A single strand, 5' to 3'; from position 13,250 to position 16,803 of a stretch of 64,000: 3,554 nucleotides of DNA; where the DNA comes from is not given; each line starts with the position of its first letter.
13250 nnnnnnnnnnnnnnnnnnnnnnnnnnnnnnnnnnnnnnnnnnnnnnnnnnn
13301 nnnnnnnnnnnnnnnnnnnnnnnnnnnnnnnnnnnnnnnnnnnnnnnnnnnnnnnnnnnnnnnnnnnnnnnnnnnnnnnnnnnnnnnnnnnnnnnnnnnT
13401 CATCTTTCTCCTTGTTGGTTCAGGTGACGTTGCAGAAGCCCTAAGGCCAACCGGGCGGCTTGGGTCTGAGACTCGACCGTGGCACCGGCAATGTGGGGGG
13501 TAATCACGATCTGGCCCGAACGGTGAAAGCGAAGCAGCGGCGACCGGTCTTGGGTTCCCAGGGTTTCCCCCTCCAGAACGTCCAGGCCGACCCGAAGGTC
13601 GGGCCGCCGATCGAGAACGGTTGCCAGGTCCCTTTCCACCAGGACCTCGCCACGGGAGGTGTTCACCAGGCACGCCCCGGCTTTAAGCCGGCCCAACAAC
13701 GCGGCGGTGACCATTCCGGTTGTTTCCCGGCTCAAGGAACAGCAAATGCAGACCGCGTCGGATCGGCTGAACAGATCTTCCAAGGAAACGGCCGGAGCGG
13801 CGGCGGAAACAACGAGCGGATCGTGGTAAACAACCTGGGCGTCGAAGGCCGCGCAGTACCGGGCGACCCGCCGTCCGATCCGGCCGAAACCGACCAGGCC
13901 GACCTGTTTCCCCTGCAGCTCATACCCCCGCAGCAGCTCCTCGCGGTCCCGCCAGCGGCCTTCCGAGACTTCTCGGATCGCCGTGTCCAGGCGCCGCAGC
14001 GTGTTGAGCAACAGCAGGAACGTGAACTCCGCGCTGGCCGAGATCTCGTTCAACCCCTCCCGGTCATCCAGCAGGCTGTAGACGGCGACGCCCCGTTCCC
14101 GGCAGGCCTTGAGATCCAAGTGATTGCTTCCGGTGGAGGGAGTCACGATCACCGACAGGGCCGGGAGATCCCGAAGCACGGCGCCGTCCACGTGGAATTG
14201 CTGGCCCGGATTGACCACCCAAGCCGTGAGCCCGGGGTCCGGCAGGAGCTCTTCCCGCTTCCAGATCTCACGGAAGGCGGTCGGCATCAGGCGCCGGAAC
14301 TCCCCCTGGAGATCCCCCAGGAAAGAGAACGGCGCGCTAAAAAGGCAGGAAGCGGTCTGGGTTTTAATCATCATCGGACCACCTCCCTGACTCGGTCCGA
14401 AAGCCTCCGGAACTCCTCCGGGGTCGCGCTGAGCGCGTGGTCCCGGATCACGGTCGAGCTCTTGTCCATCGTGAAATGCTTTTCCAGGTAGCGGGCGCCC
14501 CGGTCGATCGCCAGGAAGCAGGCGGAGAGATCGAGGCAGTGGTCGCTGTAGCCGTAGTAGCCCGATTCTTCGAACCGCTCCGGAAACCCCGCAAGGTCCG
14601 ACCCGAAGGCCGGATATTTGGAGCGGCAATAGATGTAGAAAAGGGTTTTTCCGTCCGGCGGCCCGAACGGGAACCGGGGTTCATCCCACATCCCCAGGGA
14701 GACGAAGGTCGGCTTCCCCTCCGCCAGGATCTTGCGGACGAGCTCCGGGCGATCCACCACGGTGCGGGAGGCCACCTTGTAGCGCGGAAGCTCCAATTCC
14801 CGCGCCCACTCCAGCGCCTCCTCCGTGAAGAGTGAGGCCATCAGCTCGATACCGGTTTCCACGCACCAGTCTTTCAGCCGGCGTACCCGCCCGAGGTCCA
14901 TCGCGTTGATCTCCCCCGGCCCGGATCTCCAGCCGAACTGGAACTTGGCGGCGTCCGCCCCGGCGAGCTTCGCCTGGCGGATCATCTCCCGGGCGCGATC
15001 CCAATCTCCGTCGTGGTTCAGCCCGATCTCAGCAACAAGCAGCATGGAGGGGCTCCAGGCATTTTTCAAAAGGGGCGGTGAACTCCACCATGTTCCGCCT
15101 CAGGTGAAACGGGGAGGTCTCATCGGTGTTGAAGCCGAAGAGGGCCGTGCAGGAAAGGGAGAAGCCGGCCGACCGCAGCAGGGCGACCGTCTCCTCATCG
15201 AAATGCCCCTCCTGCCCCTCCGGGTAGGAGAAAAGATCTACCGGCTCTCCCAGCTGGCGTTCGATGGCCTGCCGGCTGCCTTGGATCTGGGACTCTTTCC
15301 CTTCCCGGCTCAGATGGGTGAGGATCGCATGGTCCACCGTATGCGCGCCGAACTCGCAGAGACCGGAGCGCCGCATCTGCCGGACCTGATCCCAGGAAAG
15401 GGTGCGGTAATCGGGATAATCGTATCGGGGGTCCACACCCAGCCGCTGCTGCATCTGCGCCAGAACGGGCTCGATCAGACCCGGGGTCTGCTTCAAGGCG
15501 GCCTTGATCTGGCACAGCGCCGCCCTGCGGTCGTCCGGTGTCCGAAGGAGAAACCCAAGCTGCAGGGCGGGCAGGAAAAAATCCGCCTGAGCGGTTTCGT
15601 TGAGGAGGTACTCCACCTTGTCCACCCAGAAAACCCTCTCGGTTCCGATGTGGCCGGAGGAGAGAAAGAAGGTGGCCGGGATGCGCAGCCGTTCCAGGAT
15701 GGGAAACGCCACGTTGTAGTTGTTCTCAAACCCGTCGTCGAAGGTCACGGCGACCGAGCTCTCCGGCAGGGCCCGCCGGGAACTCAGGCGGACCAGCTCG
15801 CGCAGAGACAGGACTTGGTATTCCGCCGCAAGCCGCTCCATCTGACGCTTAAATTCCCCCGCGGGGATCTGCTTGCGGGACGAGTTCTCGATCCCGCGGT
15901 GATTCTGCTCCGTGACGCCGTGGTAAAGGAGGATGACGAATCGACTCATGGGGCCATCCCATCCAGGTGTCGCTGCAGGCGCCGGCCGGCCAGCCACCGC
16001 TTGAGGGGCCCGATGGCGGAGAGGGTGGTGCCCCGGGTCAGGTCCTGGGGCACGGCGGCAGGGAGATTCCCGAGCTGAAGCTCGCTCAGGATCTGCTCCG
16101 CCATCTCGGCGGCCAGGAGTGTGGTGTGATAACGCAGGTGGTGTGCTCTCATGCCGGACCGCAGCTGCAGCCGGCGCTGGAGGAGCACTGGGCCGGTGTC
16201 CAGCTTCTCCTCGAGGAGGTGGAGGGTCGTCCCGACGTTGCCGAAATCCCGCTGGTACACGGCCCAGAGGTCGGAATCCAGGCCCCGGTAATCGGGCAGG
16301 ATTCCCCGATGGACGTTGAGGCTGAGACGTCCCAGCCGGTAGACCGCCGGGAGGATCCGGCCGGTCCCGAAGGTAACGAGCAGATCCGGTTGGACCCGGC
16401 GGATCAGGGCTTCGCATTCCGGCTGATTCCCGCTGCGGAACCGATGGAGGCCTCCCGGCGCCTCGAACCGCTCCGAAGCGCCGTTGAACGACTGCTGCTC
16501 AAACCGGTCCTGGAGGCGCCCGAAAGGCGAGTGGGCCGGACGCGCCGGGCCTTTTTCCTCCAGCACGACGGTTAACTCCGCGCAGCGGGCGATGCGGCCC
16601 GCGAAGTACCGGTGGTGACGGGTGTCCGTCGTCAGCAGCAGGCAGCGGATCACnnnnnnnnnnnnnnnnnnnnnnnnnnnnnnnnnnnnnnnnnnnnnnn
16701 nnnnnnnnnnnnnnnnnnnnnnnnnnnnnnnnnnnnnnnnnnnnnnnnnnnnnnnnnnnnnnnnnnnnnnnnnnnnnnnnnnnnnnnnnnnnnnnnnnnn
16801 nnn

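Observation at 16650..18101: GT2 glycosyltransferase fused to a CMP-NeuAc-synthetase-like cytidylyltransferase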

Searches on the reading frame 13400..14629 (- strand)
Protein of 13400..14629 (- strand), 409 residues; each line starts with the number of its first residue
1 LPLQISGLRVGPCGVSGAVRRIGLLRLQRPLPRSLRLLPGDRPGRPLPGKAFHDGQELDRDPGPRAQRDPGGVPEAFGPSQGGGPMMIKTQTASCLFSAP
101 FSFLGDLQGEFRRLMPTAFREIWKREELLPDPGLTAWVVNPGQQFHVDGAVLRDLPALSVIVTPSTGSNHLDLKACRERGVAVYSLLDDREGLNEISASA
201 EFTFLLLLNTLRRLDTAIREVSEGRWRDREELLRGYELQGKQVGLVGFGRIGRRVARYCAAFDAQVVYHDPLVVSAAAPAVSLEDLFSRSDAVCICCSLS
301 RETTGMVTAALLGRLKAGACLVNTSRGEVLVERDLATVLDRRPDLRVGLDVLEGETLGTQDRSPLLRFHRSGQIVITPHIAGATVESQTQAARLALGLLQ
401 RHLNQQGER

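Call 5: search_protein_families(library=pfam, proteins=[window:13400-14629:-], max_evalue=0.01)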
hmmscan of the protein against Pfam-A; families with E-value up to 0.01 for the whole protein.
window:13400-14629:- (409 aa): 2 families
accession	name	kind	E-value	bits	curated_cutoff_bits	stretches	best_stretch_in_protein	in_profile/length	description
PF02826.25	2-Hacid_dh_C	-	7.8e-44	149.6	25.1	1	205-381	2-178/178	D-isomer specific 2-hydroxyacid dehydrogenase, NAD binding domain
PF00389.36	2-Hacid_dh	-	8e-09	35.7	24.6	1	143-401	49-122/134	D-isomer specific 2-hydroxyacid dehydrogenase, catalytic domain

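Call 7: search_protein_families(library=ncbifam, proteins=[window:13400-14629:-], max_evalue=0.001)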
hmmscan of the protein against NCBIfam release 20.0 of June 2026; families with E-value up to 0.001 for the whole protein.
window:13400-14629:- (409 aa): 21 families
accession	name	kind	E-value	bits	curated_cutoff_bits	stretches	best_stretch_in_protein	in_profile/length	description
TIGR01327.1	PGDH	equivalog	5.3e-40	137.7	454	1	146-392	51-290/525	phosphoglycerate dehydrogenase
NF006263.0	PRK08410.1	equivalog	1.3e-38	133.2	389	1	147-390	53-294/311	D-2-hydroxyacid dehydrogenase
NF005069.0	PRK06487.1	equivalog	1.1e-36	126.6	448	1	145-389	57-297/320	2-hydroxyacid dehydrogenase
NF009714.1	PRK13243.1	equivalog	4.4e-35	121.6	455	1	146-395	56-305/332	glyoxylate reductase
NF008759.0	PRK11790.1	equivalog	1.5e-31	109.5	404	1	146-402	65-316/410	phosphoglycerate dehydrogenase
NF005750.0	PRK07574.1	equivalog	1.8e-31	109.6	329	1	156-406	113-360/386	NAD-dependent formate dehydrogenase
NF011938.0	PRK15409.1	equivalog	1.4e-26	93.3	492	1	144-399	53-305/324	glyoxylate/hydroxypyruvate reductase GhrB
NF000492.1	vanH_gen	exception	2.2e-26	92.7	540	1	159-384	68-292/312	D-lactate dehydrogenase VanH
NF005387.0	PRK06932.1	equivalog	4.8e-23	81.6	492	1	149-385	57-292/314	2-hydroxyacid dehydrogenase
NF001309.0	PRK00257.1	equivalog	5.8e-22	78.2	434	1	233-404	109-279/379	4-phosphoerythronate dehydrogenase PdxB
NF000151.1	vanH-Ac1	exception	2.7e-20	73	750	1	158-384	103-329/351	D-lactate dehydrogenase VanH-Ac1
NF000371.1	vanH_Agroup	exception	1.1e-19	70.9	700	1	159-384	73-297/322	VanH-A/VanH-Pt family D-lactate dehydrogenase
NF000112.1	vanH-Amyco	exception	2.6e-19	69.7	625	1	159-381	97-318/348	VanH-AOV family D-lactate dehydrogenase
NF041369.1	Dhydh_Halo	equivalog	2.9e-19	69.4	400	1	189-395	83-287/305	D-2-hydroxyacid dehydrogenase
NF005027.0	PRK06436.1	equivalog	2.9e-19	69.3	261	1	161-395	53-272/303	2-hydroxyacid dehydrogenase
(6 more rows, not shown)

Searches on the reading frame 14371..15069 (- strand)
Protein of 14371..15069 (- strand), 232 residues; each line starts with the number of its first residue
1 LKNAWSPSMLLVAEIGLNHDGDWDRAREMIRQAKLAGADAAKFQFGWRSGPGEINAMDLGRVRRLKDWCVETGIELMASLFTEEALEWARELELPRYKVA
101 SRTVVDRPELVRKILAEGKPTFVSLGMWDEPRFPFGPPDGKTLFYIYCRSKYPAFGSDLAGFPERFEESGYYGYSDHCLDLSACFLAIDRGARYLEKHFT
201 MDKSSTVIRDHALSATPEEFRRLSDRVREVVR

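Call 5: search_protein_families(library=pfam, proteins=[window:14371-15069:-], max_evalue=0.01)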
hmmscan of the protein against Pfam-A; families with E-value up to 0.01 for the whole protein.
window:14371-15069:- (232 aa): 1 family
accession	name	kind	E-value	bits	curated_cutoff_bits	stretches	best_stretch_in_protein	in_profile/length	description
PF03102.20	NeuB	-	4.3e-31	108.7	22.1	1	59-230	55-232/241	NeuB family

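Call 7: search_protein_families(library=ncbifam, proteins=[window:14371-15069:-], max_evalue=0.001)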
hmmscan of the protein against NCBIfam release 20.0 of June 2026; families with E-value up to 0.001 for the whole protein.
window:14371-15069:- (232 aa): 2 families
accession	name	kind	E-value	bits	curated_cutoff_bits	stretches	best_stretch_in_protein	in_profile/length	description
TIGR03569.1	NeuB_NnaB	equivalog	3e-33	115.3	399.65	2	61-230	77-254/329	N-acetylneuraminate synthase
TIGR03586.1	PseI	equivalog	1.8e-28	99.7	340.25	2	64-230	81-253/327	pseudaminic acid synthase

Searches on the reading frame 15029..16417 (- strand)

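Call 5: search_protein_families(library=pfam, proteins=[window:15029-16417:-], max_evalue=0.01)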
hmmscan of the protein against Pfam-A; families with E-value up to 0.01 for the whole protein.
window:15029-16417:- (462 aa): 2 families
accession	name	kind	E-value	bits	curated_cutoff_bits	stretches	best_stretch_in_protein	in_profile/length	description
PF01522.26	Polysacc_deac_1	-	3.3e-25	88.9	23.1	1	217-420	4-122/124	Polysaccharide deacetylase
PF03065.20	Glyco_hydro_57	-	0.00048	20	21.2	1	343-424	92-171/291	Glycosyl hydrolase family 57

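Call 7: search_protein_families(library=ncbifam, proteins=[window:15029-16417:-], max_evalue=0.001)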
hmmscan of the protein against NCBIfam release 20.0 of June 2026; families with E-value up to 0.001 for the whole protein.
window:15029-16417:- (462 aa): 7 families
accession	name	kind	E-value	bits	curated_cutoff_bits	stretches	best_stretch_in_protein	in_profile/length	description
TIGR03938.2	deacetyl_PgaB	equivalog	1.1e-20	73.5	321.9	2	159-260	2-104/621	poly-beta-1,6-N-acetyl-D-glucosamine N-deacetylase PgaB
TIGR03933.1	PIA_icaB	equivalog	1.1e-14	54.6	248.35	1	184-263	35-115/245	intercellular adhesin biosynthesis polysaccharide N-deacetylase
NF011177.0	PRK14582.1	equivalog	9.3e-10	37.4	923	1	143-250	34-137/671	poly-beta-1,6-N-acetyl-D-glucosamine N-deacetylase PgaB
TIGR02764.1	spore_ybaN_pdaB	equivalog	3.9e-09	36.6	237.4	1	343-420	49-122/191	polysaccharide deacetylase family sporulation protein PdaB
NF011176.0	PRK14581.1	equivalog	8.2e-08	30.8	1091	1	146-250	37-137/673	poly-beta-1,6-N-acetyl-D-glucosamine N-deacetylase PgaB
NF045820.1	PgAcgDacpgdA_Strep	equivalog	4.9e-05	22.3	800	0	345-401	313-368/463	peptidoglycan-N-acetylglucosamine deacetylase PgdA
TIGR02884.1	spore_pdaA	equivalog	0.00025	20.8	298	0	221-259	38-77/224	delta-lactam-biosynthetic de-N-acetylase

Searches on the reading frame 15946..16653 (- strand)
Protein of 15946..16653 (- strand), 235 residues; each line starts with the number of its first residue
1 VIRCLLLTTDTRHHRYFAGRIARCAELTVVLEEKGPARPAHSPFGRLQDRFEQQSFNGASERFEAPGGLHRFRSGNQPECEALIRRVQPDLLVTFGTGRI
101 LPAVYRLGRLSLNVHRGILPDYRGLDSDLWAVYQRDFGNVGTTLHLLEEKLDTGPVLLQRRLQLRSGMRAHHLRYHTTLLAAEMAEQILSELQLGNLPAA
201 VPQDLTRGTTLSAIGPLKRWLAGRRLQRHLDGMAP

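Call 5: search_protein_families(library=pfam, proteins=[window:15946-16653:-], max_evalue=0.01)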
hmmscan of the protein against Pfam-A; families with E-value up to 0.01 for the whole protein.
window:15946-16653:- (235 aa): 1 family
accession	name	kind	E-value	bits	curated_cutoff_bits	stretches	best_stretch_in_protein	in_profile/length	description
PF00551.24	Formyl_trans_N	-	8.6e-13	48.9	26.1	1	60-164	53-156/181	Formyl transferase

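Call 7: search_protein_families(library=ncbifam, proteins=[window:15946-16653:-], max_evalue=0.001)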
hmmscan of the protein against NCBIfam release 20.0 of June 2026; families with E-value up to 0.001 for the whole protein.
window:15946-16653:- (235 aa): 7 families
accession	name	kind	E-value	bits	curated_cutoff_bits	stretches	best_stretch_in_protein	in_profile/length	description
NF005414.0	PRK06988.1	equivalog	3.4e-11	42.7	316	1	75-210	64-199/311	formyltransferase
TIGR00460.1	fmt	equivalog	9e-11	41.4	201.5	1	81-198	72-190/315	methionyl-tRNA formyltransferase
NF005998.1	PRK08125.1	equivalog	5.5e-09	35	777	1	76-204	63-191/649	bifunctional UDP-4-amino-4-deoxy-L-arabinose formyltransferase/UDP-glucuronic acid oxidase ArnA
TIGR00639.1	PurN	equivalog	1e-08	34.9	150.1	1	81-164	72-156/192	phosphoribosylglycinamide formyltransferase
NF005755.0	PRK07579.1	equivalog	4.6e-06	26.6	238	1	90-167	67-142/245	dTDP-4-amino-4,6-dideoxyglucose formyltransferase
NF004684.0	PRK06027.1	subfamily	0.00039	20.2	223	1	79-163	156-241/286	formyltetrahydrofolate deformylase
TIGR00655.1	PurU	equivalog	0.00039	20.1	285.95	1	83-164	155-237/280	formyltetrahydrofolate deformylase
